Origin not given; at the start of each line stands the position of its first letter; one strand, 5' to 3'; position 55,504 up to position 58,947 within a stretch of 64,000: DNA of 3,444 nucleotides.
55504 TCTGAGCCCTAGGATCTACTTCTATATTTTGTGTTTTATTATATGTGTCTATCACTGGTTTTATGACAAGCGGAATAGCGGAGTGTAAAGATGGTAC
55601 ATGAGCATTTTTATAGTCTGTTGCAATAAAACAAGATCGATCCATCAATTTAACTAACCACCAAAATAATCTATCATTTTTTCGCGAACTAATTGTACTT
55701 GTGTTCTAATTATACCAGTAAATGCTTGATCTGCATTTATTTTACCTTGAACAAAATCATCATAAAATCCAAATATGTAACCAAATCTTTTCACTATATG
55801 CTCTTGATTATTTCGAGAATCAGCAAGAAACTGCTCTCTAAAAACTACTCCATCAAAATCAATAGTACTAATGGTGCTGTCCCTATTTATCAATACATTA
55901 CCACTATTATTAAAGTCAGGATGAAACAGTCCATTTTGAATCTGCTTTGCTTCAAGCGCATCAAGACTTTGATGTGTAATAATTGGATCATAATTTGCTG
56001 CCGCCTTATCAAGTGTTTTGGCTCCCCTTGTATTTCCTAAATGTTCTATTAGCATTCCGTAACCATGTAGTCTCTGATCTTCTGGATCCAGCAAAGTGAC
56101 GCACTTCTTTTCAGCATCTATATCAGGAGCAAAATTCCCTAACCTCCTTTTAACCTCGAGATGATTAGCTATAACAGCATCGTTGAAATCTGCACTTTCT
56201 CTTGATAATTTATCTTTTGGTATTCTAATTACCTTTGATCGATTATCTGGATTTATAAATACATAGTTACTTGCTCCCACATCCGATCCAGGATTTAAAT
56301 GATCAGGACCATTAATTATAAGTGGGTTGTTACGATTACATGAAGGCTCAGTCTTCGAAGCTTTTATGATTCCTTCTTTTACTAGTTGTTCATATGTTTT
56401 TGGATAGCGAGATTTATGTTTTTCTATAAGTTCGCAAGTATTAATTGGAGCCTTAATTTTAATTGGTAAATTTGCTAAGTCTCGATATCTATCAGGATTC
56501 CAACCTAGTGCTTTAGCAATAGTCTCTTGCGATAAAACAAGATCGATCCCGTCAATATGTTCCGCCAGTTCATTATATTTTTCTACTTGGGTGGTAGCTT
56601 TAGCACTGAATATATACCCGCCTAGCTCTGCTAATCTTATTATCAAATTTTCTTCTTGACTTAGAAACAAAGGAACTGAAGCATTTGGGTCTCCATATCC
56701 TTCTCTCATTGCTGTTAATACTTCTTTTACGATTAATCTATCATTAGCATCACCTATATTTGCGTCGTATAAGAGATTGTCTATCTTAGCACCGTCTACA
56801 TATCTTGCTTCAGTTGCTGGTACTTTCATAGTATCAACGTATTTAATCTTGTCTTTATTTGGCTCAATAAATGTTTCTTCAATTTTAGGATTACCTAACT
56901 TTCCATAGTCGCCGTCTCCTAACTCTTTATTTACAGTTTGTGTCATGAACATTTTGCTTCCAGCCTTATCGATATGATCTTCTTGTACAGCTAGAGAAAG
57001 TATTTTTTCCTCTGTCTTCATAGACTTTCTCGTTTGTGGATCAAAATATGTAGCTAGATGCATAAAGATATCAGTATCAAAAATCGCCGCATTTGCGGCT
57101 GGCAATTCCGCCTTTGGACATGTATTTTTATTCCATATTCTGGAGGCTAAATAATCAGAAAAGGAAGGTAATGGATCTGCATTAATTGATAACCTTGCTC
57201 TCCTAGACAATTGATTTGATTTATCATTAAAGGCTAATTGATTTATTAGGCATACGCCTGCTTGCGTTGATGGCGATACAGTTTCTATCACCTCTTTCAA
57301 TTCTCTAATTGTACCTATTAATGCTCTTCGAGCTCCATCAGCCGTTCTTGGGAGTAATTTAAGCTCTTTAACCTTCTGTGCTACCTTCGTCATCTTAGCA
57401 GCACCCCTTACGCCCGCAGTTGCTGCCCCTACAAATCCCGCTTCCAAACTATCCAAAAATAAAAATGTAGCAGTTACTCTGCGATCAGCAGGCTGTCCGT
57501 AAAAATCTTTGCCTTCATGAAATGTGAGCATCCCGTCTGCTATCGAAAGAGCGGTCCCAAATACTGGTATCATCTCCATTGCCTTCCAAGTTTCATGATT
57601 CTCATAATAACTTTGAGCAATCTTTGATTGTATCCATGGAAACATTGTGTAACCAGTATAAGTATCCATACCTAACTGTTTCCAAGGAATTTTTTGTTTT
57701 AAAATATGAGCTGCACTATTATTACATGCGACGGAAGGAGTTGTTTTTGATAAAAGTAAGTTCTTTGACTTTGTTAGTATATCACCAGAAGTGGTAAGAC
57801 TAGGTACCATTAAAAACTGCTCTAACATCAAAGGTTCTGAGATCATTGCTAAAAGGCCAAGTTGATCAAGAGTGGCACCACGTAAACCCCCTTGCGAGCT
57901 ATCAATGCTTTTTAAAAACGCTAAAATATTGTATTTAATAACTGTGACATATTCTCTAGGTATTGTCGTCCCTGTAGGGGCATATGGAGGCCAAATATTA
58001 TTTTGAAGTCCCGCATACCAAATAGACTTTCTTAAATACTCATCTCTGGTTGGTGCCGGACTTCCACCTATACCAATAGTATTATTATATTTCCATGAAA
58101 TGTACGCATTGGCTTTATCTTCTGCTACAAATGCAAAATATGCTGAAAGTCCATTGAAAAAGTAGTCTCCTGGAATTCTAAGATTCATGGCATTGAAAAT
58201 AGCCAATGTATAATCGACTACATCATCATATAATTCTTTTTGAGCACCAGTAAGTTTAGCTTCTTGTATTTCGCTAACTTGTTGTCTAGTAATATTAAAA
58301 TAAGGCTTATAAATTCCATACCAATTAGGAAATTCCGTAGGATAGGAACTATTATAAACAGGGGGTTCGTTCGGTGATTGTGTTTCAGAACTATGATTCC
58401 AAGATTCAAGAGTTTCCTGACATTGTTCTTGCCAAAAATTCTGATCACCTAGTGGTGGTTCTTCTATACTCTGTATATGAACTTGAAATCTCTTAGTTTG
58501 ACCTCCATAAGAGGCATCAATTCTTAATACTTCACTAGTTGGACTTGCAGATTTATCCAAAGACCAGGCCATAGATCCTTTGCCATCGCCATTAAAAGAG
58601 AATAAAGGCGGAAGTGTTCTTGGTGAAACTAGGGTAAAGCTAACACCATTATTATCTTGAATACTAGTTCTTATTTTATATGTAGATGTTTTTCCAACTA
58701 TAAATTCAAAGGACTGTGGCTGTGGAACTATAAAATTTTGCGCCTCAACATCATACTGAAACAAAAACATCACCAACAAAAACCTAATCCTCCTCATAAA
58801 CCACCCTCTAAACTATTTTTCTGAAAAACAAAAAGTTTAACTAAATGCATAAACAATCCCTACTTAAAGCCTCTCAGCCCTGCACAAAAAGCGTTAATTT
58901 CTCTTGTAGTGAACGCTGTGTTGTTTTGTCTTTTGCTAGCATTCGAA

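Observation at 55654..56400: Secreted protein with a C-terminal protein-kinase-like fold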

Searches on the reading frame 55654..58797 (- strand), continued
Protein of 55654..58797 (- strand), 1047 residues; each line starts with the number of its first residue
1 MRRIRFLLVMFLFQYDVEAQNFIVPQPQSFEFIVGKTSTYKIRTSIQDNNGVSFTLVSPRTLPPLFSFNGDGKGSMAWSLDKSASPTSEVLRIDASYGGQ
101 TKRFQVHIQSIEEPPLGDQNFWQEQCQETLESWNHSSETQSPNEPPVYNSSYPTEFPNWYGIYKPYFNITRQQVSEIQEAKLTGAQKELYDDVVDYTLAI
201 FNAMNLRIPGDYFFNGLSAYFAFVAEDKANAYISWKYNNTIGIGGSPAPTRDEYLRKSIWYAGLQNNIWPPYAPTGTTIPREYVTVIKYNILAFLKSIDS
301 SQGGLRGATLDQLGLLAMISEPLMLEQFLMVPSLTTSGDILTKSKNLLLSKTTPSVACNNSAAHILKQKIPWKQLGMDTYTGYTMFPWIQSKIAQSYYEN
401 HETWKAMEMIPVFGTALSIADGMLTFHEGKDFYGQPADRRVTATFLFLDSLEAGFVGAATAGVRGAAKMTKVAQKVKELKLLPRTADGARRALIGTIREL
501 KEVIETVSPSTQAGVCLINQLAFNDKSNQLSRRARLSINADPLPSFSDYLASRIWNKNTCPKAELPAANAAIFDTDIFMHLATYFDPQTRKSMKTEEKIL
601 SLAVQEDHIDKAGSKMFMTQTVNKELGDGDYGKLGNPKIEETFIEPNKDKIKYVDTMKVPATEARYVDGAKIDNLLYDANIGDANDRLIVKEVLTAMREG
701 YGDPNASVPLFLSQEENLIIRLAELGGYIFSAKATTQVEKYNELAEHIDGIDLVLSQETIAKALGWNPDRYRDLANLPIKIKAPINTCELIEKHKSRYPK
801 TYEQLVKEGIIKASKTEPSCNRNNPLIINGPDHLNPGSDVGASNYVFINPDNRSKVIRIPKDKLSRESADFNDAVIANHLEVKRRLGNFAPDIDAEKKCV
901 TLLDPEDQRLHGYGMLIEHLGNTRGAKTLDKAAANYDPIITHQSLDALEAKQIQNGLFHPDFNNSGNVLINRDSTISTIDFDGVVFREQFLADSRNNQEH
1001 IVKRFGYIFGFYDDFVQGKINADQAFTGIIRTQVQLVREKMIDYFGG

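Call 87: predict_structure(alignment_id=A5)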
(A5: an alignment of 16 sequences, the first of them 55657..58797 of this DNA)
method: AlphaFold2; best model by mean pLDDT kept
length: 1047 residues; sequences in the alignment: 16
mean_pLDDT: 56.3   pTM: 0.38
mean pLDDT of the five models: 56.3, 55.5, 55.5, 55.3, 53.7
residues with pLDDT >= 90: 41; 70-90: 328; 50-70: 202; < 50: 476
segments of 3 or more residues with pLDDT < 50: 1-42, 52-88, 111-119, 143-146, 242-245, 333-336, 383-388, 456-490, 503-585, 612-666, 699-701, 770-776, 823-995, 1041-1047
pLDDT, mean of each block of 10 residues (from residue 1): 39 39 34 41 55 43 33 40 42 54 60 44 73 64 49 79 77 74 89 88 81 87 86 82 54 82 77 57 79 88 82 89 83 60 91 87 76 69 50 71 63 63 70 62 67 48 40 45 46 54 45 43 40 32 35 41 31 28 48 80 73 37 28 25 34 29 45 80 76 63 58 85 88 91 87 71 55 56 86 86 90 64 37 27 27 29 33 35 31 24 24 25 29 27 28 26 24 28 28 53 73 85 79 63 43
secondary structure, 60 per line:
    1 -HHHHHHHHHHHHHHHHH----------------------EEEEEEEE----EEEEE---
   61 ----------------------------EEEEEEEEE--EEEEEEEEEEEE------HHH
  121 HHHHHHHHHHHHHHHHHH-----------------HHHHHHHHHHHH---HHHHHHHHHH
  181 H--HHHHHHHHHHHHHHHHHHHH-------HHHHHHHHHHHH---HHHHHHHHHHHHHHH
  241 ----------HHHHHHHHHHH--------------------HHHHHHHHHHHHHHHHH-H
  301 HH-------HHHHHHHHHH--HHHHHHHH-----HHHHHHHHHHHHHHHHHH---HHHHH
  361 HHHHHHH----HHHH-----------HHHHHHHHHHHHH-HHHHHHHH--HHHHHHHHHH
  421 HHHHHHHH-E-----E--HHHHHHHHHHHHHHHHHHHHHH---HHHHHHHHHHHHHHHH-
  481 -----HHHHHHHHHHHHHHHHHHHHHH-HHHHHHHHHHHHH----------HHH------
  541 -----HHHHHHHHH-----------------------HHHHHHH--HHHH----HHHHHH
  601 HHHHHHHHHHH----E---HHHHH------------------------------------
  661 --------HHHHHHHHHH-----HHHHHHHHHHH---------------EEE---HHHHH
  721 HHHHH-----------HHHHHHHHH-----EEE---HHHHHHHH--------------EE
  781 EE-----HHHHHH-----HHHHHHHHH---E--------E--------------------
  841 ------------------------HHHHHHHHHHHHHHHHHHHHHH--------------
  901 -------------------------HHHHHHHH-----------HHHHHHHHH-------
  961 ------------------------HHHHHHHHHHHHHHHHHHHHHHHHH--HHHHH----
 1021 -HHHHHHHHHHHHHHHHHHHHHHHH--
elements in order (helices of 4 or more, strands of 3 or more residues): H2-18 E41-48 E53-57 E89-97 E100-111 H118-138 H156-167 H171-181 H184-203 H211-222 H226-240 H251-261 H282-298 H310-319 H322-329 H335-352 H356-367 H372-375 H387-399 H401-408 H411-428 H439-460 H464-479 H486-507 H509-521 H546-554 H578-584 H587-590 H595-611 H620-624 H669-678 H684-694 E710-712 H716-725 H737-745 E751-753 H757-764 E779-782 H788-793 H799-807 H865-886 H926-933 H945-953 H985-1009 H1012-1016 H1022-1045
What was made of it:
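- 57298..58446 (-): Family-defining all-alpha module, residues ~118-500. The most conserved core is 351-441 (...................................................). AF2 pLDDT is 70-90 over ~120-450, all helices (call 87).
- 56353..57120 (-): Middle domain, residues 560-815, of unknown fold. It is the C-terminal domain of the five closest homologues and ends in the shared 'SNLP...LPxNC' motif. AF2 gives alternating strand/helix at 710-807 with pLDDT 60-90 (call 87).
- On Protein-kinase-like (PKL) superfamily: In the full-length run with the family alignment, residues 823-995 were below 50 (call 87).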

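Call 89: fold_search(model_id=the predicted structure, library=pdb)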
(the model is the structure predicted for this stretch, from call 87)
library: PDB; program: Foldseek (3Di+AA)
matches with E <= 10: 59; with E <= 0.001: 0
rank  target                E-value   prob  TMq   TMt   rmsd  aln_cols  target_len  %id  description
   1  7cww                  1.4e-01  0.13  0.06  0.13  23.8       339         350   11  Crystal structure of TsrL (released 2021-09-15)
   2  7r5k_T0               1.3e+00  0.04  0.07  0.07  26.3       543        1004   11  Human nuclear pore complex (constricted) (released 2022-06-22)
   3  9cpc_3T               1.5e+00  0.01  0.04  0.07  42.3       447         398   10  Atomic model of porcine brain ventricles cilia doublet microtubule (48-nm periodicity) (released 2024-10-23)
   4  2rfo_A                2.5e+00  0.02  0.07  0.10  32.6       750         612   11  Crystral Structure of the nucleoporin Nic96 (released 2008-01-29)
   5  5hn7_E                2.7e+00  0.02  0.06  0.11  25.4       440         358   10  Crystal structure of Plasmodium vivax geranylgeranylpyrophosphate synthase complexed with BPH-1158 (released 2016-09-07)
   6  7o3v_H                3.1e+00  0.03  0.05  0.17  22.6       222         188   13  Stalk complex structure (TrwJ/VirB5-TrwI/VirB6) from the fully-assembled R388 type IV secretion system determined by c (released 2022-06-22)
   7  7buw_A                3.1e+00  0.02  0.06  0.14  23.8       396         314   13  Eucommia ulmoides TPT3 mutant -C94Y/A95F (released 2021-02-17)
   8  6n7y                  3.6e+00  0.02  0.05  0.11  22.4       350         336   12  Crystal structure of human FPPS in complex with an allosteric inhibitor MIT-01-102 (released 2019-11-06)
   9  6ef6                  3.8e+00  0.02  0.05  0.11  24.0       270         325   14  Structure of the microcompartment-associated aminopropanol kinase (released 2018-10-17)
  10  8czj_A                4.1e+00  0.02  0.06  0.13  25.1       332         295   11  A bacteria Zrt/Irt-like protein in the apo state (released 2023-02-22)
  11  6q6g_Y                4.1e+00  0.02  0.07  0.10  23.1       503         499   11  Cryo-EM structure of the APC/C-Cdc20-Cdk2-cyclinA2-Cks2 complex, the D1 box class (released 2019-09-11)
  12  7sus                  4.3e+00  0.02  0.05  0.10  23.4       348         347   10  Crystal structure of Apelin receptor in complex with small molecule (released 2022-07-27)
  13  6wh4_B                4.7e+00  0.04  0.07  0.17  20.4       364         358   12  Crystal structure of HTR2A with inverse agonist (released 2020-09-23)
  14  9e9f_A                4.7e+00  0.02  0.06  0.06  27.5       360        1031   10  Pseudomonas aeruginosa MexY (released 2024-12-18)
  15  4hau_C                4.7e+00  0.02  0.07  0.07  22.5       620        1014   11  Crystal structure of CRM1 inhibitor Ratjadone A in complex with CRM1-Ran-RanBP1 (released 2013-01-09)
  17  6w1w_A                5.1e+00  0.01  0.04  0.09  27.0       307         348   12  Crystal Structure of Motility Associated Killing Factor B from Vibrio cholerae (released 2020-03-25)
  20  6sui                  5.4e+00  0.01  0.05  0.11  23.4       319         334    8  AMICOUMACIN KINASE AMIN (released 2020-07-22)
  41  2nrj                  8.4e+00  0.01  0.05  0.11  21.4       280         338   12  Crystal Structure of Hemolysin binding component from Bacillus cereus (released 2006-11-14)
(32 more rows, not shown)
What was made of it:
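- Tried and rejected: Two APH-type kinases (6ef6, 6sui) and two ClyA-type toxins (6w1w MakB, 2nrj Hbl-B) appear at E of about 4-8 and probability 0.01-0.02 (call 89).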

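Call 108: fold_search(model_id=the predicted structure, library=viral)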
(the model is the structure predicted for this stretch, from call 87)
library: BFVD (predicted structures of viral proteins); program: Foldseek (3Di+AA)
matches with E <= 10: 124; with E <= 0.001: 0
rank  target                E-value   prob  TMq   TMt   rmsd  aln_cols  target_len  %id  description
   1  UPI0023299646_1       4.2e-02  0.13  0.08  0.08  42.1      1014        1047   12  (no name look-up for this kind of identifier)
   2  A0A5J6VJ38            8.7e-02  0.20  0.08  0.15  25.1       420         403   10  Uncharacterized protein [Megaviridae environmental sample]
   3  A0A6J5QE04            1.3e-01  0.08  0.06  0.06  44.3       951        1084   10  Caudovirus, tape measure, N-terminal [uncultured Caudovirales phage]
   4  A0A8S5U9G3            1.4e-01  0.09  0.08  0.07  38.6       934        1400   10  Minor tail protein [Siphoviridae sp. ctKNZ79]
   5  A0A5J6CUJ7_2          1.4e-01  0.05  0.06  0.06  42.0      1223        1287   11  RNA-dependent RNA polymerase [Fulton virus]
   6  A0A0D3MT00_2          1.5e-01  0.09  0.08  0.08  42.7      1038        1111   12  Tail tape measure protein [Lactococcus phage WRP3]
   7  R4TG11                3.5e-01  0.03  0.06  0.08  38.1       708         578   13  (no name in the UniProt tables at hand)
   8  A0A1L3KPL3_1          4.6e-01  0.06  0.07  0.08  28.1       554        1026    8  RNA-dependent RNA polymerase (Fragment) [Shahe bunya-like virus 4]
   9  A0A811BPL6            5.5e-01  0.66  0.05  0.08   8.4       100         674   13  F-box domain containing protein [Pandoravirus japonicus]
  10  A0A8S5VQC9            6.5e-01  0.04  0.06  0.08  34.3       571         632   11  (no name in the UniProt tables at hand)
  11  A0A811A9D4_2          6.5e-01  0.03  0.06  0.06  38.6       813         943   10  (no name in the UniProt tables at hand)
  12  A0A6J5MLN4            8.2e-01  0.04  0.07  0.10  25.4       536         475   11  Uncharacterized protein [uncultured Caudovirales phage]
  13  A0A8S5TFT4            8.9e-01  0.15  0.04  0.16  11.5        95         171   14  Uncharacterized protein [Siphoviridae sp. ctbgC51]
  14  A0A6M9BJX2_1          9.4e-01  0.03  0.08  0.07  36.4      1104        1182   10  RNA-directed RNA polymerase [Kummerowia striata picorna-like virus]
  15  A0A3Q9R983            1.0e+00  0.07  0.08  0.13  29.3       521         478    8  Sliding-clamp-loader large subunit [Escherichia phage vB_EcoM_005]
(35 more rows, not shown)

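Call 110: search_protein_families(library=phrogs, proteins=[window:55654-58797:-], max_evalue=0.01)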
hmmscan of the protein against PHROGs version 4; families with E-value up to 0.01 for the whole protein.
window:55654-58797:- (1047 aa): 0 families

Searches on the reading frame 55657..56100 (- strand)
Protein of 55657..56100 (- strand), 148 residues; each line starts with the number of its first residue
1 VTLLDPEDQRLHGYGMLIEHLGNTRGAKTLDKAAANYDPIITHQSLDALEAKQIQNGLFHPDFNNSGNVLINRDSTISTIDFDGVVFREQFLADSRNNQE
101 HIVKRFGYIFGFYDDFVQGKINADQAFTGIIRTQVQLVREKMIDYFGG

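Call 62: search_protein_families(library=ncbifam, proteins=[window:55657-56100:-], max_evalue=10)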
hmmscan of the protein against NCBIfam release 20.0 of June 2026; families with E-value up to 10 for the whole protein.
window:55657-56100:- (148 aa): 2 families
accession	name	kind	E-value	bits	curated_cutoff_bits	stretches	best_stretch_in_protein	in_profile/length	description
TIGR01982.1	UbiB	equivalog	0.0018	16.9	487.55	1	42-85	261-302/436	2-polyprenylphenol 6-hydroxylase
NF002475.0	PRK01723.1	equivalog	0.0052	15.8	142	1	43-89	149-194/241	3-deoxy-D-manno-octulosonic acid kinase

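Call 109: search_protein_families(library=pfam, proteins=[window:55657-56067:-], max_evalue=10)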
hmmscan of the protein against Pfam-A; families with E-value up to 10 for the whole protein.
seq(137 aa): 1 family
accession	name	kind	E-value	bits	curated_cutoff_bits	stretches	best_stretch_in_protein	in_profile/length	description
PF03109.22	ABC1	-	0.036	13.6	22.9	1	30-71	171-211/244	ABC1 atypical kinase-like domain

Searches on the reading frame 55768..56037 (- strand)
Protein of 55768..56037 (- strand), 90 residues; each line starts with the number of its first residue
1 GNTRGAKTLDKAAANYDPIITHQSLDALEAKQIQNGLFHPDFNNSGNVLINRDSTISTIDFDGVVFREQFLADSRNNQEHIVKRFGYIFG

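Call 61: search_protein_families(library=ncbifam, alignment_id=A4, max_evalue=1)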
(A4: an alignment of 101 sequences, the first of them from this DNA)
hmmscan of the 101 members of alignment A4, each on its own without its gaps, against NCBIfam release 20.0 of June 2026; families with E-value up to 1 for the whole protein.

A. member 1, seq(90 aa): 4 families
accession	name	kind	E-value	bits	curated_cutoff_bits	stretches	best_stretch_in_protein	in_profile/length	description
TIGR01982.1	UbiB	equivalog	0.00073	18.2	487.55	1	21-65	261-303/436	2-polyprenylphenol 6-hydroxylase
NF002475.0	PRK01723.1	equivalog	0.0024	16.9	142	1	27-69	154-195/241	3-deoxy-D-manno-octulosonic acid kinase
TIGR02906.1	spore_CotS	subfamily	0.074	12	172.7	1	27-66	180-217/314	CotS family spore coat protein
NF053880.1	SprCtKinCotIBac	equivalog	0.18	10.7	550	1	21-66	191-235/328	spore coat kinase CotI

B. families by the number of members that match (of 101 scanned): 22 families
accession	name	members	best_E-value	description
NF002475.0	PRK01723.1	2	0.0024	3-deoxy-D-manno-octulosonic acid kinase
TIGR01982.1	UbiB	1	0.00073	2-polyprenylphenol 6-hydroxylase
NF007328.0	PRK09814.3-2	1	0.00091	beta-1,6-galactofuranosyltransferase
TIGR03670.1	rpoB_arch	1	0.017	DNA-directed RNA polymerase subunit B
TIGR00815.1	sulP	1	0.027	sulfate permease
NF007157.0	PRK09592.1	1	0.04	PTS cellobiose transporter subunit IIC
NF053666.1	BtrAceCoATfers1341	1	0.041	butyryl-CoA:acetate CoA transferase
TIGR03056.1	bchO_mg_che_rel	1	0.049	alpha/beta fold hydrolase BchO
NF008823.0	PRK11873.1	1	0.056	arsenite methyltransferase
TIGR02906.1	spore_CotS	1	0.074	CotS family spore coat protein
NF006936.0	PRK09419.1-3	1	0.094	multifunctional 2',3'-cyclic-nucleotide 2'-phosphodiesterase/3'-nucleotidase/5'-nucleotidase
TIGR01165.1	cbiN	1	0.096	cobalt ECF transporter S component CbiN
NF000022.1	stregra_B_VgbA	1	0.1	streptogramin B lyase Vgb(A)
NF008265.0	PRK11037.1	1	0.1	hypothetical protein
NF006411.0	PRK08655.1-5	1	0.1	prephenate dehydrogenase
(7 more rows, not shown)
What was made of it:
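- In the motif-preserving shuffle control, 0 of 100 hit UbiB, CotS or CotI, and 1 of 100 hits Kdo kinase (call 61). Motif-preserving shuffles lose the hits in 99 of 100 cases (call 61), so residues around the motif also fit.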

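Call 109: search_protein_families(library=pfam, proteins=[window:55768-56037:-], max_evalue=10)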
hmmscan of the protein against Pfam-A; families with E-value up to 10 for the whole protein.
seq(90 aa): 1 family
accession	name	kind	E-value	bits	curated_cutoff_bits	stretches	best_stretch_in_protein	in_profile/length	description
PF03109.22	ABC1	-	0.016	14.8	22.9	1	20-61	171-211/244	ABC1 atypical kinase-like domain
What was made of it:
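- On Protein-kinase-like (PKL) superfamily: Best scores: Pfam ABC1 14.8 bits (cut-off 22.9), NCBIfam UbiB 18.2 (487.6), Kdo kinase 16.9 (142), CotS 12 (172.7) (calls 61, 109).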

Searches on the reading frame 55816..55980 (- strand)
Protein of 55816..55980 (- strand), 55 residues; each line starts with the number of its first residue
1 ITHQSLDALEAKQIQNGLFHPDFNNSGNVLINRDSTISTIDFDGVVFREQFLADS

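Call 109: search_protein_families(library=pfam, proteins=[window:55816-55980:-], max_evalue=10)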
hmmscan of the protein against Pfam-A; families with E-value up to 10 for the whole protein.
seq(55 aa): 1 family
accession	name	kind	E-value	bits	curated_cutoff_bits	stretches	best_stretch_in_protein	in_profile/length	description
PF03109.22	ABC1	-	0.021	14.4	22.9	1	8-42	178-211/244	ABC1 atypical kinase-like domain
